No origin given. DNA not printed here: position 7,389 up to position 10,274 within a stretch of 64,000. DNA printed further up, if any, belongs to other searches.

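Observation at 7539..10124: Intact IleRS homolog with both class I catalytic motifs erased, sitting in the ancestral ileS slot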

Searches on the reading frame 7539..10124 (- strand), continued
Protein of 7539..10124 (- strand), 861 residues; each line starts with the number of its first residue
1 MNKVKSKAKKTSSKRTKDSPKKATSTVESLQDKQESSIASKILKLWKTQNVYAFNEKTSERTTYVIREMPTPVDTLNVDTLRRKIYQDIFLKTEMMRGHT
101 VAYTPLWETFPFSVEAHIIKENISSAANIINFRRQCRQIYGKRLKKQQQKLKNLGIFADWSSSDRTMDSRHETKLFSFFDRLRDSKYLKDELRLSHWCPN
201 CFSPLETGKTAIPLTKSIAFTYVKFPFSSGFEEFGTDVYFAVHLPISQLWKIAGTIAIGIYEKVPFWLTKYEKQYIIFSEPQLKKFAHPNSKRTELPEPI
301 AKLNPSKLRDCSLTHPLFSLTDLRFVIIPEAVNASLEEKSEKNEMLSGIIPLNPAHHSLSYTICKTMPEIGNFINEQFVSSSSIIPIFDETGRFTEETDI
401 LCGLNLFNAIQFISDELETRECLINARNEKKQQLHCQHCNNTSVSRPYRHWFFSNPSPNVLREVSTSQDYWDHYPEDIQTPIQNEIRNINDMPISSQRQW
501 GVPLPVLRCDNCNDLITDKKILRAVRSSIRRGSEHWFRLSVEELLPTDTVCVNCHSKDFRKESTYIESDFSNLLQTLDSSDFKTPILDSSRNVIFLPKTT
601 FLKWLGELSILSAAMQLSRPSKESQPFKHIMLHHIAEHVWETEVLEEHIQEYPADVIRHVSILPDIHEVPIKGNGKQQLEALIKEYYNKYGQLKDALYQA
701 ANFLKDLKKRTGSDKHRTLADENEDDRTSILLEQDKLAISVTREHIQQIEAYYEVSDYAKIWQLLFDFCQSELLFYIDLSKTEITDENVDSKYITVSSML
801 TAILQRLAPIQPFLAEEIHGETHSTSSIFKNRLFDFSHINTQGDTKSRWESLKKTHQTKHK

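Call 38: list_cluster_members(proteins=[P0156, P0158, P0159, P0160, P0174, P0183, P0193, P0139, P0141, P0144])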
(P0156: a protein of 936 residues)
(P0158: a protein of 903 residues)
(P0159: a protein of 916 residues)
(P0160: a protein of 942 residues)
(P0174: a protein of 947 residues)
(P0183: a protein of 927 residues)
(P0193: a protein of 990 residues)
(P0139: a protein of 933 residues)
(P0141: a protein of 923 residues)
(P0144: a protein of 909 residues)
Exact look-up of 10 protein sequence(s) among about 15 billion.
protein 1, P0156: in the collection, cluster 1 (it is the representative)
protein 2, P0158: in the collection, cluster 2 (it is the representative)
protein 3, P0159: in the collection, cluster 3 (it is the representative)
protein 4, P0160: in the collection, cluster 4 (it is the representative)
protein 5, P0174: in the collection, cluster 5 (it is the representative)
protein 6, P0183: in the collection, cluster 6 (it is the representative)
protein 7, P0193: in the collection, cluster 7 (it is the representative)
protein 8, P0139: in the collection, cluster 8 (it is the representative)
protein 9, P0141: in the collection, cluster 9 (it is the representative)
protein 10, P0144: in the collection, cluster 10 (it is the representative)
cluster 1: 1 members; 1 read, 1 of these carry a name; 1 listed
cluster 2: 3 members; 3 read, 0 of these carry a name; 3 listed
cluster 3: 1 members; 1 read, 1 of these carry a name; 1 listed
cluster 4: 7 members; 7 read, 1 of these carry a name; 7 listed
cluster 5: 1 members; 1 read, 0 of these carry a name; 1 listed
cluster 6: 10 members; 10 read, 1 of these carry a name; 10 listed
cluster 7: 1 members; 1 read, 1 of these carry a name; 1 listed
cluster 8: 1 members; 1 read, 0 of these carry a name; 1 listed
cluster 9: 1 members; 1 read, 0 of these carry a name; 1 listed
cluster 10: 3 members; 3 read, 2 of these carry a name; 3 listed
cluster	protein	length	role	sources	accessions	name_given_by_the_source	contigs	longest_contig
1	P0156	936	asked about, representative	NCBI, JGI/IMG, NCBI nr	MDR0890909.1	MAG: isoleucine--tRNA ligase [Endomicrobium sp.] | isoleucyl-tRNA synthetase | isoleucine--tRNA ligase [Endomicrobium sp.]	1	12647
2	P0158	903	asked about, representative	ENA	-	-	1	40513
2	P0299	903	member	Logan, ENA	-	-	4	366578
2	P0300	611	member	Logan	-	-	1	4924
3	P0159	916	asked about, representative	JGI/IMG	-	isoleucyl-tRNA synthetase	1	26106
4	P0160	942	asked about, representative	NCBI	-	-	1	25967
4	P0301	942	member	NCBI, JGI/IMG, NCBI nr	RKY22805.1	MAG: isoleucine--tRNA ligase [Planctomycetota bacterium]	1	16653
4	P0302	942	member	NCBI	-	-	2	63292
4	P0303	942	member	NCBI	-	-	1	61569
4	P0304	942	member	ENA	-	-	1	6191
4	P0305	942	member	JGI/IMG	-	-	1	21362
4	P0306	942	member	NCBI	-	-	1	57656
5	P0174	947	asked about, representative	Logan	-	-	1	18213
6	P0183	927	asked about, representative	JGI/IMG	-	isoleucyl-tRNA synthetase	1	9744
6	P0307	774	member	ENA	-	-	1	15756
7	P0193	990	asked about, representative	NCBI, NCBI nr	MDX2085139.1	MAG: isoleucine--tRNA ligase [Candidatus Melainabacteria bacterium] | isoleucine--tRNA ligase [Candidatus Melainabacteria bacterium]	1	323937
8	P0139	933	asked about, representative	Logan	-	-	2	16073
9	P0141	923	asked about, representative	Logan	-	-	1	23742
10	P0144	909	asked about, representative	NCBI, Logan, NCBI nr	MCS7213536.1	MAG: isoleucine--tRNA ligase [Candidatus Calescibacterium sp.] | isoleucine--tRNA ligase [Candidatus Calescibacterium sp.]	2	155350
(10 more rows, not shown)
